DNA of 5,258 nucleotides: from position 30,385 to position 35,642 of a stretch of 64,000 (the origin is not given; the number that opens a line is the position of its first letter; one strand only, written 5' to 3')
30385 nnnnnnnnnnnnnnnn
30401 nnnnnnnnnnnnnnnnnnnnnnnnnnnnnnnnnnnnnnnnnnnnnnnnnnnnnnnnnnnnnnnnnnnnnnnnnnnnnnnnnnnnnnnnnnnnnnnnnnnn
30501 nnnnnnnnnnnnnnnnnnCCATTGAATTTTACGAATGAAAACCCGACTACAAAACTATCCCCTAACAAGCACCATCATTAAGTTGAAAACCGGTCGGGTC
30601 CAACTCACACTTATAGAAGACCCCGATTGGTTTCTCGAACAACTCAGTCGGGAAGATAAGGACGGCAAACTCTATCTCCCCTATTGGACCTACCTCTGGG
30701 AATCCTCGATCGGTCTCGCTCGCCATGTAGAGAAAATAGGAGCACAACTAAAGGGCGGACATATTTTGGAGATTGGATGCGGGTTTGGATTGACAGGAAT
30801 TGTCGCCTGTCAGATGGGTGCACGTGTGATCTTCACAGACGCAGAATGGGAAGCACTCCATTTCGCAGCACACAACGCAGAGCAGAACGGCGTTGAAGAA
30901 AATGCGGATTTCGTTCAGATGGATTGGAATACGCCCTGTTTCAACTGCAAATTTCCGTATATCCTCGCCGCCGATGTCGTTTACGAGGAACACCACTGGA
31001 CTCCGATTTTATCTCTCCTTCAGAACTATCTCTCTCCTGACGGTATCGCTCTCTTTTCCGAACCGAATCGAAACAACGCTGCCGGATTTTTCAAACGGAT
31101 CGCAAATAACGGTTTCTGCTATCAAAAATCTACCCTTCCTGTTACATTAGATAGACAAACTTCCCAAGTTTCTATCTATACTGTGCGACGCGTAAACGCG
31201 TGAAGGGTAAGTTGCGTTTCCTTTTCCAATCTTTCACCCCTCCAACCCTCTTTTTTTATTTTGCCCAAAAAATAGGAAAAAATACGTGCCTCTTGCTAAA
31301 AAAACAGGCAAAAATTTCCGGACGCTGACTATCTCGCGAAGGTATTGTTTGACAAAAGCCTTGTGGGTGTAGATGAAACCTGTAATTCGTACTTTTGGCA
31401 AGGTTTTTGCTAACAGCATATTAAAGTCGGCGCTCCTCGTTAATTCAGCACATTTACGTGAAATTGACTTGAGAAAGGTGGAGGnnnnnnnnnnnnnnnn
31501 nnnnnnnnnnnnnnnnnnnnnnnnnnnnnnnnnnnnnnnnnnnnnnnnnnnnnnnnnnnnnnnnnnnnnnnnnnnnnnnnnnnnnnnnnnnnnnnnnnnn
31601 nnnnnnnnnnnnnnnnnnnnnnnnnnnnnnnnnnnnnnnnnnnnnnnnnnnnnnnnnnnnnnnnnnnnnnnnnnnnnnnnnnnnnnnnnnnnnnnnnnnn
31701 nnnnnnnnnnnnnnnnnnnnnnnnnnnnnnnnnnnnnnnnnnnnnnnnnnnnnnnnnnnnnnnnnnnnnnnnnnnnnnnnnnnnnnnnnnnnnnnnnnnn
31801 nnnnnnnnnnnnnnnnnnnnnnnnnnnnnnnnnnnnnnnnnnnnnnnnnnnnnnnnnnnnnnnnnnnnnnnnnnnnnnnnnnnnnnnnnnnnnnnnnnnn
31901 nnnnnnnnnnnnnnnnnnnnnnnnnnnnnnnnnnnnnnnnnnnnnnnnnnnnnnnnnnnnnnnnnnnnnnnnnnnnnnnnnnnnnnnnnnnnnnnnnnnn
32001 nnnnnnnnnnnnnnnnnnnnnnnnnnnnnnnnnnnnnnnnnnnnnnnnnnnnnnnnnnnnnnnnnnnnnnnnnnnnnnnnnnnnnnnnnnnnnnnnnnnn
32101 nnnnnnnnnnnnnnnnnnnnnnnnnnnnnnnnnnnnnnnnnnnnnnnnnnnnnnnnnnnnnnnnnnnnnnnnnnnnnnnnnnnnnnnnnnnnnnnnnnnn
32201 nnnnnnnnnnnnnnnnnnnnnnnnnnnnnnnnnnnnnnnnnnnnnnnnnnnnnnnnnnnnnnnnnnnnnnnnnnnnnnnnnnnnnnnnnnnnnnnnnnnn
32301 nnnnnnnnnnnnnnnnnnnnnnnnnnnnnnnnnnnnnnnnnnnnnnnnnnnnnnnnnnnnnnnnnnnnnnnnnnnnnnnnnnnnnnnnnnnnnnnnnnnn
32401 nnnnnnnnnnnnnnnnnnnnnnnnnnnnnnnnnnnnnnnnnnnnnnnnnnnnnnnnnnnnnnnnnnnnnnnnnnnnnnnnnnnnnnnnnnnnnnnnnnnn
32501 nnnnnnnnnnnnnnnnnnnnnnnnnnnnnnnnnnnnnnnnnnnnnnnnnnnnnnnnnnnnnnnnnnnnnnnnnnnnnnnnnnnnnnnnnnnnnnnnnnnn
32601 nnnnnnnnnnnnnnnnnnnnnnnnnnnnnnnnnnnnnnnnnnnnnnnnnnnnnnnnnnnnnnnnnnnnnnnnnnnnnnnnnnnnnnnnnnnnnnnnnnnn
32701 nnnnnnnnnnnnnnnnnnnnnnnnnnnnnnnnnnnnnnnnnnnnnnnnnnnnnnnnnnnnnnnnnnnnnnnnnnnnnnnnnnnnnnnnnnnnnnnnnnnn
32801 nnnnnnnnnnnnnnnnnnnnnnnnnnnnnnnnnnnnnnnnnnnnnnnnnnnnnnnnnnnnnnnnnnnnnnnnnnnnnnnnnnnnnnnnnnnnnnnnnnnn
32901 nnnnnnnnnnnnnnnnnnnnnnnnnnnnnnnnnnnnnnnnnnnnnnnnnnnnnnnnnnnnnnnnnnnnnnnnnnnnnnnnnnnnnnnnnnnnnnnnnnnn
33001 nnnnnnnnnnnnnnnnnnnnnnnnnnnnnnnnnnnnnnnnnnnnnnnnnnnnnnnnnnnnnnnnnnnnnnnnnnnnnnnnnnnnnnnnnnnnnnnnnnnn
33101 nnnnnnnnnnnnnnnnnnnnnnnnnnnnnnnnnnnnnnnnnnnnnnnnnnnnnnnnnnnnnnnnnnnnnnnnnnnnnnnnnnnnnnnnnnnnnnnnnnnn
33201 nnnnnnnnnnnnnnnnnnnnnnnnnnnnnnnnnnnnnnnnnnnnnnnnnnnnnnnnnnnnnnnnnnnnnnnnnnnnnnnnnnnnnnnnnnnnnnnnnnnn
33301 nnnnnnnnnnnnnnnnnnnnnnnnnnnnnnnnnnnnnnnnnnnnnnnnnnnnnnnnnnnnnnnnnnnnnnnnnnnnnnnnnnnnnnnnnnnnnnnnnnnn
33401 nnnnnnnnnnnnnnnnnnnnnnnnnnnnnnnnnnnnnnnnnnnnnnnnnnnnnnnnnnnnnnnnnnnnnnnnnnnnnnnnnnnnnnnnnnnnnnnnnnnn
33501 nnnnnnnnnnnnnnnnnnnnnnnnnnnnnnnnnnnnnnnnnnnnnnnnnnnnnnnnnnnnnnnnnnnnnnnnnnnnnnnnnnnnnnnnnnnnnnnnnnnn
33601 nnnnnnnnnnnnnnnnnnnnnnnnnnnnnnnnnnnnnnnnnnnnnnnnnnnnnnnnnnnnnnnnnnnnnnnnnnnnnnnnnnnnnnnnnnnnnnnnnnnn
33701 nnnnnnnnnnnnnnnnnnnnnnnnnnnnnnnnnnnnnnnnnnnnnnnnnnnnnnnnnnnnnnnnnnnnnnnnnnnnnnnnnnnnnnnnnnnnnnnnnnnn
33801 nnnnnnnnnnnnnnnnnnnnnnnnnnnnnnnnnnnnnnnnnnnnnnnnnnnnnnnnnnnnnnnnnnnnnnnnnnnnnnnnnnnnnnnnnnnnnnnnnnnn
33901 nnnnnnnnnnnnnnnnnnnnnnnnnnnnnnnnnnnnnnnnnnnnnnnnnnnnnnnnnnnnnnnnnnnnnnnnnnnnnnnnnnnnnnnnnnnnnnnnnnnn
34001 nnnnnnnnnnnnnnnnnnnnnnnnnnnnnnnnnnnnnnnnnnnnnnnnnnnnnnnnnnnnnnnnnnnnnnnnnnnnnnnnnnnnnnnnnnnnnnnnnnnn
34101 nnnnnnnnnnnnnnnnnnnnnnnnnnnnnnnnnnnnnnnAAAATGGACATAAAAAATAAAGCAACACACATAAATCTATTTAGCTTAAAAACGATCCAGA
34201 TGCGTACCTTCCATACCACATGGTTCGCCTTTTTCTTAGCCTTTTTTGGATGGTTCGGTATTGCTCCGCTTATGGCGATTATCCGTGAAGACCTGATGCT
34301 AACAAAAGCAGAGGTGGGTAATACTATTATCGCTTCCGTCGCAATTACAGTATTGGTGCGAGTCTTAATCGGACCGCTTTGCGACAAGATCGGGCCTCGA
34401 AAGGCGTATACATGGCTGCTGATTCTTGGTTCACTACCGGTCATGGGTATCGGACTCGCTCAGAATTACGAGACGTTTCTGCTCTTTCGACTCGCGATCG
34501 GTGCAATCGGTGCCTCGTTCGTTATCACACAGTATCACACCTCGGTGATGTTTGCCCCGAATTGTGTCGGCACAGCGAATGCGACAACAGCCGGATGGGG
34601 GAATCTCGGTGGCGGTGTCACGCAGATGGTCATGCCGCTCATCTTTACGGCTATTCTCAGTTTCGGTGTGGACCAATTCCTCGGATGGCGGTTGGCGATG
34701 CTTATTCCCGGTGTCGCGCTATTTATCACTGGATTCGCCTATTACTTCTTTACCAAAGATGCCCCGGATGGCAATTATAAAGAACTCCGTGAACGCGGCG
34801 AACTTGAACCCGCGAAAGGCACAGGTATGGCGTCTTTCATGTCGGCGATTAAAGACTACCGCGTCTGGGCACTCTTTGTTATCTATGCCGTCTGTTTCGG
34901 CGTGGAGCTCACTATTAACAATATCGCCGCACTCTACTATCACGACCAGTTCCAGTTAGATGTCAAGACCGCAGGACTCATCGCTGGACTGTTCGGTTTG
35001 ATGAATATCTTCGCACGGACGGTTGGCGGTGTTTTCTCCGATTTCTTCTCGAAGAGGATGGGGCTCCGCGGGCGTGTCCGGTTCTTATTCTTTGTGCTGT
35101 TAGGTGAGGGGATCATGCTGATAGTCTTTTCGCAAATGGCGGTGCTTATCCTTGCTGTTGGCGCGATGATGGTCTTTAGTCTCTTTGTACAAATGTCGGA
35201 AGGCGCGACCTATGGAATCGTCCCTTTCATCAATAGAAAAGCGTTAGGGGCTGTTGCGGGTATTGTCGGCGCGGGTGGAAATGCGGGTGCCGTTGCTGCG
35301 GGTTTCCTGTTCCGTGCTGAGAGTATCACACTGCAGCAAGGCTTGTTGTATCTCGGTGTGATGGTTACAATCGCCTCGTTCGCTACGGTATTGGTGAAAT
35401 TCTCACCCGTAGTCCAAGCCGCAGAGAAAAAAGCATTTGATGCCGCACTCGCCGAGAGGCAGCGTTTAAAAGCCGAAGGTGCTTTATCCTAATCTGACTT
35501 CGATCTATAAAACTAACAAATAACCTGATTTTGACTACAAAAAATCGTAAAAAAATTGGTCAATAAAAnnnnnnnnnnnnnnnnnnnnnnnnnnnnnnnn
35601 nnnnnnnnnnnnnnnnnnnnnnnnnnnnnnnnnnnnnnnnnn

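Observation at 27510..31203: Uncharacterised ~640-aa polytopic membrane-protein family (3 paralogues in the window) co-encoded with HypE/PurM-like and methyltransferase genes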

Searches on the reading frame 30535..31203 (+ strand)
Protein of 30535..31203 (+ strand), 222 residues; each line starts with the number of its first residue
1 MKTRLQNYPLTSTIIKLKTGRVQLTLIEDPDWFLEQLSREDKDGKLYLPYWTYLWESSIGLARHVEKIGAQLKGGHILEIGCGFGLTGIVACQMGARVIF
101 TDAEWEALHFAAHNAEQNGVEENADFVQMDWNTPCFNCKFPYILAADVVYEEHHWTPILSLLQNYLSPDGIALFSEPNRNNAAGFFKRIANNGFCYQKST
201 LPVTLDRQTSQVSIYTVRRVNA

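Call 10: search_protein_families(library=pfam, proteins=[window:30535-31203:+], max_evalue=0.01)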
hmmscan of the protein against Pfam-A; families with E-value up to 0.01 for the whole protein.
window:30535-31203:+ (222 aa): 9 families
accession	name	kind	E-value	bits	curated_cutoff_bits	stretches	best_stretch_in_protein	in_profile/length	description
PF10294.15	Methyltransf_16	-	1.1e-17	64.8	21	1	54-190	21-172/174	Lysine methyltransferase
PF13847.12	Methyltransf_31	-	1.1e-09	38.6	27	1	73-193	3-126/145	Methyltransferase domain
PF13649.12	Methyltransf_25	-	4.2e-09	37.4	27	1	77-170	1-97/97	Methyltransferase domain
PF05175.20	MTS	-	3.7e-08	33.6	23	1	71-144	30-103/170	Methyltransferase small domain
PF13489.12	Methyltransf_23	-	2.2e-07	31.2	27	1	62-180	10-122/164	Methyltransferase domain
PF06325.19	PrmA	-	7.2e-07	29.4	22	1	72-143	160-230/296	Ribosomal protein L11 methyltransferase (PrmA)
PF08242.18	Methyltransf_12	-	7.4e-06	27.1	30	1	78-171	1-97/98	Methyltransferase domain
PF09445.16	Methyltransf_15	-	5.8e-05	23.2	22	1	76-150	3-76/165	RNA cap guanine-N2 methyltransferase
PF08241.18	Methyltransf_11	-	5.9e-05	24.1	21.2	1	78-174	1-95/95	Methyltransferase domain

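Call 11: search_protein_families(library=ncbifam, proteins=[window:30535-31203:+], max_evalue=0.01)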
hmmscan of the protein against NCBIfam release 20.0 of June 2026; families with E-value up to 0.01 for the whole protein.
window:30535-31203:+ (222 aa): 21 families
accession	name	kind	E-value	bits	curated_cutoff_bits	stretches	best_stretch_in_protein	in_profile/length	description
TIGR01983.1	UbiG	equivalog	1.6e-08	34.1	102.95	1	66-185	42-162/228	bifunctional 2-polyprenyl-6-hydroxyphenol methylase/3-demethylubiquinol 3-O-methyltransferase UbiG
NF043040.1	corrin_prot_MT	hypoth_equivalog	3.1e-08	33.3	180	1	66-131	32-99/216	corrinoid protein-associated methyltransferase CpaM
TIGR03534.1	RF_mod_PrmC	equivalog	1.4e-07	31.3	199.1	1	69-141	81-158/253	peptide chain release factor N(5)-glutamine methyltransferase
NF011529.0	PRK14968.1-3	equivalog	4.2e-07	29.6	162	1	72-131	33-91/198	putative methyltransferase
TIGR02021.1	BchM-ChlM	equivalog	1e-06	28.3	158.9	1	66-151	46-132/218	magnesium protoporphyrin IX methyltransferase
NF001786.0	PRK00517.2-4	equivalog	1.1e-06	27.9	327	1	73-124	143-194/277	50S ribosomal protein L11 methyltransferase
TIGR00537.1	hemK_rel_arch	hypoth_equivalog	3.8e-06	26.7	87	1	70-144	16-87/179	HemK2/MTQ2 family protein methyltransferase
TIGR04290.1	meth_Rta_06860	hypoth_equivalog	8.8e-06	25.3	300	1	66-161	42-135/226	TIGR04290 family methyltransferase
NF001785.0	PRK00517.2-2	equivalog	2.1e-05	23.8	188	1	70-144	142-216/282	50S ribosomal protein L11 methyltransferase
TIGR00536.1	hemK_fam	subfamily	2.9e-05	23.3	115.5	1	67-139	108-182/286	HemK family protein methyltransferase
TIGR02072.1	BioC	equivalog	4.1e-05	23.5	184.95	1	61-179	23-137/244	malonyl-ACP O-methyltransferase BioC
TIGR00406.1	prmA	equivalog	5.4e-05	22.8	183.15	1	71-130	157-217/288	50S ribosomal protein L11 methyltransferase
NF011528.0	PRK14968.1-2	equivalog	9.8e-05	21.9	171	1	73-129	38-94/205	putative methyltransferase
NF001790.0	PRK00517.3-3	equivalog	0.00016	21.1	269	1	71-154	120-204/262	50S ribosomal protein L11 methyltransferase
NF008264.0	PRK11036.1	equivalog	0.0006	19.3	366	1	76-130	47-101/261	tRNA uridine 5-oxyacetic acid(34) methyltransferase CmoM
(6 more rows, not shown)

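Call 53: search_solved_structures(query=window:30535-31203:+, max_evalue=0.001)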
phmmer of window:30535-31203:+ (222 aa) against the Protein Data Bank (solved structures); distinct sequences matched with E-value up to 0.001: 12.
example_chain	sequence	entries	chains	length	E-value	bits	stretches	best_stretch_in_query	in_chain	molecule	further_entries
4lec_A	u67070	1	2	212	2.4e-12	50.1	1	51-175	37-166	Protein-lysine methyltransferase METTL21A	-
4qpn_A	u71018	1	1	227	4.1e-10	42.8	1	53-194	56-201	Protein-lysine methyltransferase METTL21B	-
4mtl_A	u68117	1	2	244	5.7e-08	35.8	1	50-174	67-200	Protein-lysine methyltransferase METTL21C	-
8hl7_A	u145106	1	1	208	1.5e-05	27.9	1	54-164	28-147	Protein N-lysine methyltransferase METTL21D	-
4lg1_A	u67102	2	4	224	1.7e-05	27.7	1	54-164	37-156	Protein-lysine methyltransferase METTL21D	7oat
8hl6_A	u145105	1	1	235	1.9e-05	27.5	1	54-164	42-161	Protein N-lysine methyltransferase METTL21D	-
7oas_A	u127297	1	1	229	2.4e-05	27.2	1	53-166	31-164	S-adenosyl-L-methionine-dependent methyltransferases superfamily protein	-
3mgg_A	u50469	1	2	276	8.9e-05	25.3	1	73-175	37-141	Methyltransferase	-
4kdr_A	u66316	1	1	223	0.00014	24.7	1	66-196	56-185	3-demethylubiquinone-9 3-methyltransferase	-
5dpm_A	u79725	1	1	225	0.00014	24.7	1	66-196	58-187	Ubiquinone biosynthesis O-methyltransferase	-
7wzg_A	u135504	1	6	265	0.0003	23.6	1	71-190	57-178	Cypemycin N-terminal methyltransferase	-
4rfq_A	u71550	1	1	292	0.00068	22.4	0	53-102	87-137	Histidine protein methyltransferase 1 homolog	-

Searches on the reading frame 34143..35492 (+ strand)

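Call 89: search_protein_families(library=pfam, proteins=[window:34143-35492:+], max_evalue=0.00001)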
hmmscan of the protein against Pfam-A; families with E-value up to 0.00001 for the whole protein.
window:34143-35492:+ (449 aa): 1 family
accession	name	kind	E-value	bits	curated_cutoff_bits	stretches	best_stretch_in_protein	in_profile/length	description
PF07690.21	MFS_1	-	3.3e-29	102.3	33.4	1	27-386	2-346/347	Major Facilitator Superfamily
